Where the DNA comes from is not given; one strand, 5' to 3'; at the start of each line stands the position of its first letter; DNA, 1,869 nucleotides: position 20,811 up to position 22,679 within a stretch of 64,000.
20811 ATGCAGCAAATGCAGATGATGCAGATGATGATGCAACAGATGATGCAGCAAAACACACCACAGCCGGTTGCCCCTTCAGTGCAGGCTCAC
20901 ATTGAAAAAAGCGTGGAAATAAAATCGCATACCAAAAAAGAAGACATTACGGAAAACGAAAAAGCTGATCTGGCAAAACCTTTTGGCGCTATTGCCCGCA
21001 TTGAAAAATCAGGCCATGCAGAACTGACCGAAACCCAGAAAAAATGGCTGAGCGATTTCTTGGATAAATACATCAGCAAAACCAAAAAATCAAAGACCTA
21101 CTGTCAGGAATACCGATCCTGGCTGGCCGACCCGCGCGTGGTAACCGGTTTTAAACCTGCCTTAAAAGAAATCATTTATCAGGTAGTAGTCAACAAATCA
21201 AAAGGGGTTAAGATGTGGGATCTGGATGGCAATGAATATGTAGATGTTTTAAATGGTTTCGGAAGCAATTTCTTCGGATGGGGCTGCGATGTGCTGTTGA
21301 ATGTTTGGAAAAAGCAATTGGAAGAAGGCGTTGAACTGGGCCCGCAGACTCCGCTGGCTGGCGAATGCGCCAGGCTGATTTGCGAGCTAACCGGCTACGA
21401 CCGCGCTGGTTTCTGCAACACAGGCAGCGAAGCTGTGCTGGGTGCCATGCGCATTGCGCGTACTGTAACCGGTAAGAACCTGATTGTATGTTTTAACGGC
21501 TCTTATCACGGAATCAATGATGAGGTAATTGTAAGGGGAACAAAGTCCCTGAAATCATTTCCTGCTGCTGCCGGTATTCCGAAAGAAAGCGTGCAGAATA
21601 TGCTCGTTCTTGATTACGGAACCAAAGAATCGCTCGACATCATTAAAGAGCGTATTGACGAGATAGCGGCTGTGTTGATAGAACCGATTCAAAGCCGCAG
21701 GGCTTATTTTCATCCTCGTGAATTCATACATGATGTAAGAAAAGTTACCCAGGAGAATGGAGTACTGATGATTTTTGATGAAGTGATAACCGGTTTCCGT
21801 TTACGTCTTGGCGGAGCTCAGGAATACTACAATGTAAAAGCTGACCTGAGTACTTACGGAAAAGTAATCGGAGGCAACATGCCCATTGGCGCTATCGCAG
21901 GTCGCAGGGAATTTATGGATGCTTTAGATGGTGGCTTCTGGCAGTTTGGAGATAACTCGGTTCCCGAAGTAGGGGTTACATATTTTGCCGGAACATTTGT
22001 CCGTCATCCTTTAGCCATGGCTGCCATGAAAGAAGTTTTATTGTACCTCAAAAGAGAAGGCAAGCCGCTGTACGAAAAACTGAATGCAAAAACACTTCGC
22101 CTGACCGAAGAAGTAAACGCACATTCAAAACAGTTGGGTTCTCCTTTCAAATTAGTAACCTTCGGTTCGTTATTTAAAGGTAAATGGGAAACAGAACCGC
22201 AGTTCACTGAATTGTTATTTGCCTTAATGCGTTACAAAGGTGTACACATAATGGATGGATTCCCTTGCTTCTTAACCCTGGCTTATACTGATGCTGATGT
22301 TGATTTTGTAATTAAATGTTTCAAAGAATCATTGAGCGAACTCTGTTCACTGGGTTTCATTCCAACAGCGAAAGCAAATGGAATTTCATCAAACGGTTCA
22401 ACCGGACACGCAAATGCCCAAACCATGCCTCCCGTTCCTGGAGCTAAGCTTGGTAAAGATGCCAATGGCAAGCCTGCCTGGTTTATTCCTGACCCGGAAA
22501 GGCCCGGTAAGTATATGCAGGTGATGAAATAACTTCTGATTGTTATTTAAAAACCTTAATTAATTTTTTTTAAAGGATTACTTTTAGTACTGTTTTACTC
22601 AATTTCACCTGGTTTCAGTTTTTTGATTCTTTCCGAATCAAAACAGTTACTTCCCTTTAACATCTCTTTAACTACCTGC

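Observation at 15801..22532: Orphan single-gene NRPS-PKS (A-T-KS-AT-ACP-aminotransferase) with no release domain or accessory genes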

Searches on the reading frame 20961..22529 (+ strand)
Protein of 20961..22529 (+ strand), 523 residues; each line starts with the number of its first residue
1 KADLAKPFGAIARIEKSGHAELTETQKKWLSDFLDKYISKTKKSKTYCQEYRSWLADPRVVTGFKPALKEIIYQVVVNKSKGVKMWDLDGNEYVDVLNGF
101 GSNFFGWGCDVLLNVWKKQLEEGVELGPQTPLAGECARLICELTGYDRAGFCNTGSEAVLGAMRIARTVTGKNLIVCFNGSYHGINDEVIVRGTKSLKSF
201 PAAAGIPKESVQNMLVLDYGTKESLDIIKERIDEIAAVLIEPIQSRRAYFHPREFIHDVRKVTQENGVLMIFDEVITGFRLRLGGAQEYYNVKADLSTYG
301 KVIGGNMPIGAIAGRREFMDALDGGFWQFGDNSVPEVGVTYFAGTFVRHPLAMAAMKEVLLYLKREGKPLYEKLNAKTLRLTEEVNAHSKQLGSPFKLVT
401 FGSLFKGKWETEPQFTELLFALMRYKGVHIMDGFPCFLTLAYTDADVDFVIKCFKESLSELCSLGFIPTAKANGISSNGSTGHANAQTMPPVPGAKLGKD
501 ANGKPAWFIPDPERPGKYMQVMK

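Call 29: find_related_loci(query=A2, collection=genome_contigs, flank=10000)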
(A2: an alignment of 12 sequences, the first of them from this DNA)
Query A2 (522 aa) in genome_contigs; peptide patterns used: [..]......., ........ (x = any residue, [..] = any of these).
599 stretches matched a pattern (row limit reached: there are more); 586 encode a relative of the query (tblastn E <= 1e-3); the best 80 are kept; 80 distinct loci.
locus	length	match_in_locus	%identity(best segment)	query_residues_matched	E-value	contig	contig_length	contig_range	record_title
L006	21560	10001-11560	81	1-520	0e+0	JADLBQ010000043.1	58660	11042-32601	MAG: Bacteroidia bacterium isolate SJ183 c_000000925324, whole genome shotgun sequence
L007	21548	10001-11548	67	1-520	0e+0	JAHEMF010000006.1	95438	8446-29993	MAG: Bacteroidetes bacterium isolate Ww66 NODE_269_length_95438_cov_4.568440, whole genome shotgun sequence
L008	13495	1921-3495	64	2-520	0e+0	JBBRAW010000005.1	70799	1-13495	MAG: Bacteroidia bacterium isolate Co_metawrap_2315 Cmw_2315_k141_13851238_length_70799_cov_10.0000, whole genome shotgu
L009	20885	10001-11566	62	2-520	0e+0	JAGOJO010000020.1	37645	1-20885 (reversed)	MAG: Bacteroidia bacterium isolate Go_SlAct_bin_93 Go_SlAct_3337_length_37645_cov_14.614905, whole genome shotgun sequen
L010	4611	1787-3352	62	2-520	0e+0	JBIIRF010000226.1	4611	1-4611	MAG: Bacteroidia bacterium isolate ME2003-08-07pf_3300034283_group2_bin117 Rohwer_bin449_scaffold_26387_c1, whole genome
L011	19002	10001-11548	63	2-515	0e+0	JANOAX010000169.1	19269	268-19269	MAG: Bacteroidota bacterium isolate VAR_18_metabat_267 VAR_18_k141_981220, whole genome shotgun sequence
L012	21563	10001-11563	60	2-520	0e+0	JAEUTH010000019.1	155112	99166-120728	MAG: Bacteroidia bacterium isolate new MAG-324 k141_4013220, whole genome shotgun sequence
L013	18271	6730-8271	60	2-520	0e+0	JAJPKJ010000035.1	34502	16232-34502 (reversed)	MAG: Chitinophagales bacterium isolate Centralia_MAG_71 k107_917171, whole genome shotgun sequence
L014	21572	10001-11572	61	5-520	0e+0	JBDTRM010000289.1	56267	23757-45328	MAG: Bacteroidia bacterium isolate cluster3_bin.247 NODE_1291_length_56267_cov_9.124867, whole genome shotgun sequence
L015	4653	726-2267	60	1-520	0e+0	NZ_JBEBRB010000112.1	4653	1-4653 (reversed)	MAG: Parapedobacter lycopersici isolate T2.bin.101 NODE_64899_length_4653_cov_45.206829, whole genome shotgun sequence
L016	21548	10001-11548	59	2-520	0e+0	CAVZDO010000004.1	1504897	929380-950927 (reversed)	MAG: Chitinophagia bacterium isolate MFD06435.bin.1.124 genome assembly, contig: contig_75228, whole genome shotgun sequ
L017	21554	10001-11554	58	2-520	0e+0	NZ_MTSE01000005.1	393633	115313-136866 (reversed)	Hymenobacter crusticola strain MIMBbqt21 scaffold5, whole genome shotgun sequence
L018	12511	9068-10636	59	2-520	0e+0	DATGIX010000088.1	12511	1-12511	MAG TPA_asm: Puia sp. isolate SMAG_U9818 k141_344356, whole genome shotgun sequence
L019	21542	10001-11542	59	2-520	0e+0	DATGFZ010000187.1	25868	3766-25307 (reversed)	MAG TPA_asm: Puia sp. isolate SMAG_U9741 k141_1701762, whole genome shotgun sequence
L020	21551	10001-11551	59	2-520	0e+0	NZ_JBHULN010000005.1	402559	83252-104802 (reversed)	Spirosoma soli strain KCTC 42805 spades_K_17_127_5, whole genome shotgun sequence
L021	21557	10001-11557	58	2-520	0e+0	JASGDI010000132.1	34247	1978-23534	MAG: Niabella sp. isolate 3M022 JMF-2106-05-0003A.bin.22_138, whole genome shotgun sequence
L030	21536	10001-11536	56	2-520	0e+0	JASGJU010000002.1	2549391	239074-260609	MAG: Pseudoxanthomonas sp. isolate 5N501 JMF-2111-06-0005.ont.bin.501_1, whole genome shotgun sequence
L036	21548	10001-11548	59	2-520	0e+0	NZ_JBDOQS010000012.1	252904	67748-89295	Mucilaginibacter sp. CAU 1740 contig12, whole genome shotgun sequence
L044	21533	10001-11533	57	2-520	0e+0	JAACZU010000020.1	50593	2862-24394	MAG: Rhodanobacteraceae bacterium isolate SCNH_5 1666000020, whole genome shotgun sequence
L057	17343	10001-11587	57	1-520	0e+0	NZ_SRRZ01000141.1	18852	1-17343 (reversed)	Microcoleus asticus IPMA8 template.sbt_141, whole genome shotgun sequence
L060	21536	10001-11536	57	1-520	0e+0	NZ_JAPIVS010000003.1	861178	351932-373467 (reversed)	Pedobacter sp. MC2016-15 P.sp.MC2016-15_contig_3, whole genome shotgun sequence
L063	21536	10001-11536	55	2-520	0e+0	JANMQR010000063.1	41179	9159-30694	MAG: Burkholderiales bacterium isolate OTE_51_metabat_170 OTE_51_k141_5180560, whole genome shotgun sequence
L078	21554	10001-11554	57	1-520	0e+0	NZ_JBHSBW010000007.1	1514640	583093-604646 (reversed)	Pedobacter lithocola strain CCM 8691 platanus_K_25_97_8, whole genome shotgun sequence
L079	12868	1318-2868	56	2-520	0e+0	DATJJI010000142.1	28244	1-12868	MAG TPA_asm: Mucilaginibacter sp. isolate SMAG_U15561 k141_9301182, whole genome shotgun sequence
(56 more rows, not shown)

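Call 34: predict_structure(alignment_id=A2)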
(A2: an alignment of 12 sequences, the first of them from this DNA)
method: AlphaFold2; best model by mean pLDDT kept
length: 522 residues; sequences in the alignment: 12
mean_pLDDT: 73.4   pTM: 0.73
mean pLDDT of the five models: 73.4, 72.1, 70.2, 69.8, 68.1
residues with pLDDT >= 90: 93; 70-90: 262; 50-70: 87; < 50: 80
segments of 3 or more residues with pLDDT < 50: 1-18, 56-66, 185-188, 192-196, 202-204, 323-345, 472-485
pLDDT, mean of each block of 10 residues (from residue 1): 30 42 87 88 81 51 47 69 87 71 76 85 64 83 84 74 83 81 53 50 52 79 92 92 63 90 94 79 83 85 61 80 38 36 53 84 87 91 96 88 81 79 86 76 95 96 83 33 50 77 79 76 65
secondary structure, 60 per line:
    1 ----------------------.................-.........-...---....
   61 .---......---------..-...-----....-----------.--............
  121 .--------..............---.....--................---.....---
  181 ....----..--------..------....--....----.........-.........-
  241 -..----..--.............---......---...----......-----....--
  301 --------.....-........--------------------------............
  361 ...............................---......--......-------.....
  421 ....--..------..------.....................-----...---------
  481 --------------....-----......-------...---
elements in order: H23-39 H41-49 H57-61 H65-70 E83-85 E91-94 H109-121 H130-143 E147-151 H154-169 E173-177 H181-184 H207-210 E213-216 H221-229 E234-239 H252-264 E268-273 H284-289 E295-298 E309-313 H315-322 H349-391 E395-400 E403-408 H416-424 H443-463 E495-498 E504-509 E517-519

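Call 38: search_protein_families(library=pfam, proteins=[L036:15588-16340:+, L060:17509-18417:-, L079:11734-12867:+, L019:301-1662:+, L078:18100-19266:-, L057:11846-12718:+, L063:19136-20014:+, L021:17927-20119:+, L030:18057-18845:+, L044:19535-20197:+], max_evalue=0.001)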
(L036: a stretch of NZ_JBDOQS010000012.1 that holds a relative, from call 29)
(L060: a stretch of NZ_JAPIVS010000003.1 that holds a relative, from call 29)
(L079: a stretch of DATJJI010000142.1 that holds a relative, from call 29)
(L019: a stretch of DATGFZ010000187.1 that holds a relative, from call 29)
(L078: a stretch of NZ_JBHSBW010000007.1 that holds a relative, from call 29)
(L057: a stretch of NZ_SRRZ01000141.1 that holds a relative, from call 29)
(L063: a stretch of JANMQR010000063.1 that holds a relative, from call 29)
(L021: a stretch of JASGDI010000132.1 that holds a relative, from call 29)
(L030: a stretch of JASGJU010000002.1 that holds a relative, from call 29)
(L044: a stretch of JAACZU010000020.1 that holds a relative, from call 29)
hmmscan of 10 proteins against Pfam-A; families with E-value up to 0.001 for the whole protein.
L036:15588-16340:+ (251 aa): 2 families
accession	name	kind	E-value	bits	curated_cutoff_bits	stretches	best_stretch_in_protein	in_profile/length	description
PF01648.25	ACPS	-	1.2e-11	45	25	1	133-195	2-73/111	4'-phosphopantetheinyl transferase superfamily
PF22624.1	AASDHPPT_N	-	2.3e-11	44.2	27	1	49-129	14-98/100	4'-phosphopantetheinyl transferase, N-terminal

L060:17509-18417:- (303 aa): 3 families
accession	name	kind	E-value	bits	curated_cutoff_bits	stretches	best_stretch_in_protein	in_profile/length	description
PF00535.33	Glycos_transf_2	-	9.4e-21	74.9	23.3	1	5-175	1-162/168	Glycosyl transferase family 2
PF10111.15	Glyco_tranf_2_2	-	3.3e-05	23.9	27.3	1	31-145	28-147/276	Glycosyltransferase like family 2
PF13506.12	Glyco_transf_21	-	0.00078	19.4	21.7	0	75-184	25-121/174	Glycosyl transferase family 21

L079:11734-12867:+ (378 aa): 1 family
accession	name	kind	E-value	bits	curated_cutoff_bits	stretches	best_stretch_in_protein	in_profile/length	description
PF02397.22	Bac_transf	-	2.1e-51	174.4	27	1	150-378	1-167/179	Bacterial sugar transferase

L019:301-1662:+ (454 aa): 3 families
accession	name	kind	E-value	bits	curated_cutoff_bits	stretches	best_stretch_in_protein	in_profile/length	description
PF13440.11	Polysacc_synt_3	-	6.2e-21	75.3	23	1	34-335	2-293/293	Polysaccharide biosynthesis protein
PF01943.22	Polysacc_synt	-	3.5e-19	69.7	28.2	1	10-281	2-271/274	Polysaccharide biosynthesis protein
PF01554.23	MatE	-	0.00018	21.7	24.9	1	229-383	6-161/161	MatE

L078:18100-19266:- (389 aa): 5 families
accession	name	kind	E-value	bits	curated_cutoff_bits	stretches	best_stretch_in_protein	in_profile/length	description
PF00535.33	Glycos_transf_2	-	3.8e-16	59.9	23.3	1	49-160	1-114/168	Glycosyl transferase family 2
PF13641.12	Glyco_tranf_2_3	-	4.1e-13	50.3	27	1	46-261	1-226/230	Glycosyltransferase like family 2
PF13632.12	Glyco_trans_2_3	-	4.5e-10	40.1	27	1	129-334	3-195/198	Glycosyl transferase family group 2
PF13506.12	Glyco_transf_21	-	2.2e-06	27.7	21.7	1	112-160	18-66/174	Glycosyl transferase family 21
PF10111.15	Glyco_tranf_2_2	-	0.00019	21.5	27.3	1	47-147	1-104/276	Glycosyltransferase like family 2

L057:11846-12718:+ (291 aa): 2 families
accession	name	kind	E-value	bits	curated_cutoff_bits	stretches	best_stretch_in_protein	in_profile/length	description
PF13621.12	Cupin_8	-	1.7e-28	100.7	27.4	1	21-240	5-243/252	Cupin-like domain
PF02373.28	JmjC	-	2.3e-05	25.2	24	1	148-241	14-112/114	JmjC domain, hydroxylase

L063:19136-20014:+ (293 aa): 3 families
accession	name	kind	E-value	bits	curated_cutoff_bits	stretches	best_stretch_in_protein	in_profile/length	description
PF12146.15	Hydrolase_4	-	3.8e-05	23.5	27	1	41-147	10-118/239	Serine aminopeptidase, S33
PF00561.26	Abhydrolase_1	-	0.00029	21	25.8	1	52-138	18-102/245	alpha/beta hydrolase fold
PF12697.13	Abhydrolase_6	-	0.00094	20.3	26.3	0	61-194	27-143/217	Alpha/beta hydrolase family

L021:17927-20119:+ (731 aa): 2 families
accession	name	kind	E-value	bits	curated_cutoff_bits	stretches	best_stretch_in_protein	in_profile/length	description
PF02706.20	Wzz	-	2.9e-06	27.9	25.5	1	7-75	3-70/91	Chain length determinant protein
PF06564.18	CBP_BcsQ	-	0.00012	22.2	21.3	1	561-699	3-147/234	Cellulose biosynthesis protein BcsQ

L030:18057-18845:+ (263 aa): 0 families

L044:19535-20197:+ (221 aa): 1 family
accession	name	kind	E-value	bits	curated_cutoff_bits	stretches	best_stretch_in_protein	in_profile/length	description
PF00226.36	DnaJ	-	3.5e-07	30.7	27.8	1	10-62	2-51/63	DnaJ domain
